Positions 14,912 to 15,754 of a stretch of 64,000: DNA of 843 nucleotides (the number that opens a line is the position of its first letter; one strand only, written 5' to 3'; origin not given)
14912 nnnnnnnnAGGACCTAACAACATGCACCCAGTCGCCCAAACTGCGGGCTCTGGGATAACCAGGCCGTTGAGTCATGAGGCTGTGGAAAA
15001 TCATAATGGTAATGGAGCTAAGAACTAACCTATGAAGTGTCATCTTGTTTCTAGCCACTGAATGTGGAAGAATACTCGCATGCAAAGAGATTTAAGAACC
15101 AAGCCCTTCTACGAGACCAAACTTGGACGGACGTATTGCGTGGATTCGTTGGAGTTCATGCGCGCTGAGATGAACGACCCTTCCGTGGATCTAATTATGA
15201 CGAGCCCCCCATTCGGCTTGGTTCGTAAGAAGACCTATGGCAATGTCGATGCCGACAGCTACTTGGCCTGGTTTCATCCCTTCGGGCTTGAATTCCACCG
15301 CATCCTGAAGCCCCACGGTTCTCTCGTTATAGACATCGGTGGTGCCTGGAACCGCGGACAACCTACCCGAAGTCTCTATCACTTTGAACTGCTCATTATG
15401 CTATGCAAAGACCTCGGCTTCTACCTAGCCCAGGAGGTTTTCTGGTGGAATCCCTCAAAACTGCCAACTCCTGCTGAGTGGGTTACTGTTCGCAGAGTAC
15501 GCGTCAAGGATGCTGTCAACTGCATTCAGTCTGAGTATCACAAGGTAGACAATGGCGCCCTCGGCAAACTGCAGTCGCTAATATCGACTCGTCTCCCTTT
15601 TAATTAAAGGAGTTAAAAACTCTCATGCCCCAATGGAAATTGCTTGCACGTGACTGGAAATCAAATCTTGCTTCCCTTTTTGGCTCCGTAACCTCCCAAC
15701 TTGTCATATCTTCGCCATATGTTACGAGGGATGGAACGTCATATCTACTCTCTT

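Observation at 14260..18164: Defence-type island: two HEPN-motif proteins flanking a methylase remnant, a PLD nuclease, a Zn-ribbon ORF and an HNH nuclease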

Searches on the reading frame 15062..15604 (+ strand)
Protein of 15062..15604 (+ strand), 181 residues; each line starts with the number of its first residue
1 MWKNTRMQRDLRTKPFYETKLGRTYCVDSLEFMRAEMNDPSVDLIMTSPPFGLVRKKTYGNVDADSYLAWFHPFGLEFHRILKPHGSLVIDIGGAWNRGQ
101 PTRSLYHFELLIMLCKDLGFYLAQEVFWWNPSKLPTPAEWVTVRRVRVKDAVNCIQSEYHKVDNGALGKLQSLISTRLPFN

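Call 3: search_protein_families(library=pfam, proteins=[window:15062-15604:+], max_evalue=0.1)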
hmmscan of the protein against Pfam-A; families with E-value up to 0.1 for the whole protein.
window:15062-15604:+ (181 aa): 1 family
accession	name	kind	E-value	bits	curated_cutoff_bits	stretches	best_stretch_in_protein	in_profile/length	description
PF01555.25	N6_N4_Mtase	-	1.3e-12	48.6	26.7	1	42-154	1-100/221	DNA methylase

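Call 4: search_protein_families(library=padloc, proteins=[window:15062-15604:+], max_evalue=0.1)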
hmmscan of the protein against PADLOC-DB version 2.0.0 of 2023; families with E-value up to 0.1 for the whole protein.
window:15062-15604:+ (181 aa): 27 families (the best 25 are shown)
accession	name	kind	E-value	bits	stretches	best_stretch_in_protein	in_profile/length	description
PDLC03323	MTase_II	-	2.1e-53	179.5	1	13-155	6-147/330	Type II methyltransferase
PDLC03238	MTase_II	-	1.2e-13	48.9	1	12-97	114-201/428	Type II methyltransferase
PDLC03353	MTase_II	-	4.5e-11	40.8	1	25-130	12-117/260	Type II methyltransferase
PDLC03265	MTase_II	-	5.4e-11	40.5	1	28-90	31-96/333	Type II methyltransferase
PDLC03295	MTase_II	-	1.1e-09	36.2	1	22-94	4-77/292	Type II methyltransferase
PDLC03387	MTase_II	-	1.6e-09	35.4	1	30-101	20-95/289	Type II methyltransferase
PDLC03350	MTase_II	-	1.7e-09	35.5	1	6-132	41-162/312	Type II methyltransferase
PDLC03299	MTase_II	-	1.8e-09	35.5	1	22-93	15-88/296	Type II methyltransferase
PDLC03230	MTase_II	-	1.1e-08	32.7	1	16-134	30-144/360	Type II methyltransferase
PDLC03371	MTase_II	-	7.3e-07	27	1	14-129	3-121/260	Type II methyltransferase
PDLC03320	MTase_II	-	1.1e-05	22.8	1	28-91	39-103/289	Type II methyltransferase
PDLC03714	oMTase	-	1.9e-05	22.2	1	23-126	5-98/279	orphan methyltransferase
PDLC03316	MTase_II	-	3.5e-05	21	1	36-140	49-155/390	Type II methyltransferase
PDLC03327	MTase_II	-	0.00025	18.4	1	28-101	46-114/319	Type II methyltransferase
PDLC04134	mad2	-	0.00035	17.5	1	23-102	342-406/492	mads_2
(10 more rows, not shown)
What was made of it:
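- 15062..15607 (+): g2: the N-terminal half of a beta-class N4/N6 amino-methyltransferase. Motif IV (TSPPF) is present. The AdoMet-binding C-terminal half is absent, and the last ~25 aa are unrelated tail. Calls 3 and 4: partial profile coverage.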

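Call 5: search_protein_families(library=ncbifam, proteins=[window:15062-15604:+], max_evalue=0.1)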
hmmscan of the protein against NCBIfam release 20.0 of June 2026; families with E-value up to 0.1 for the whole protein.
window:15062-15604:+ (181 aa): 2 families
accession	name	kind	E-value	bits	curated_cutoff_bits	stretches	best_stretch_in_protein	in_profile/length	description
NF008572.0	PRK11524.1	equivalog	7.5e-06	25.3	292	1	24-90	17-84/294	adenine-specific DNA-methyltransferase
NF010253.0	PRK13699.1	subfamily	0.00016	21.5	244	1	28-98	8-76/226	DNA methyltransferase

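Call 51: search_protein_families(library=phrogs, proteins=[window:15062-15604:+], max_evalue=0.01)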
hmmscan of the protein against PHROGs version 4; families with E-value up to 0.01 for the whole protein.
window:15062-15604:+ (181 aa): 3 families
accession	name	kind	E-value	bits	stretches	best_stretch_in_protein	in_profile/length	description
phrog_67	-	other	4.5e-17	63.4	1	12-93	114-196/743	DNA methyltransferase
phrog_6025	-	other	9.7e-13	49.1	1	25-133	15-113/192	DNA methyltransferase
phrog_12862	-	unknown function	0.0013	19.7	1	23-89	4-62/149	-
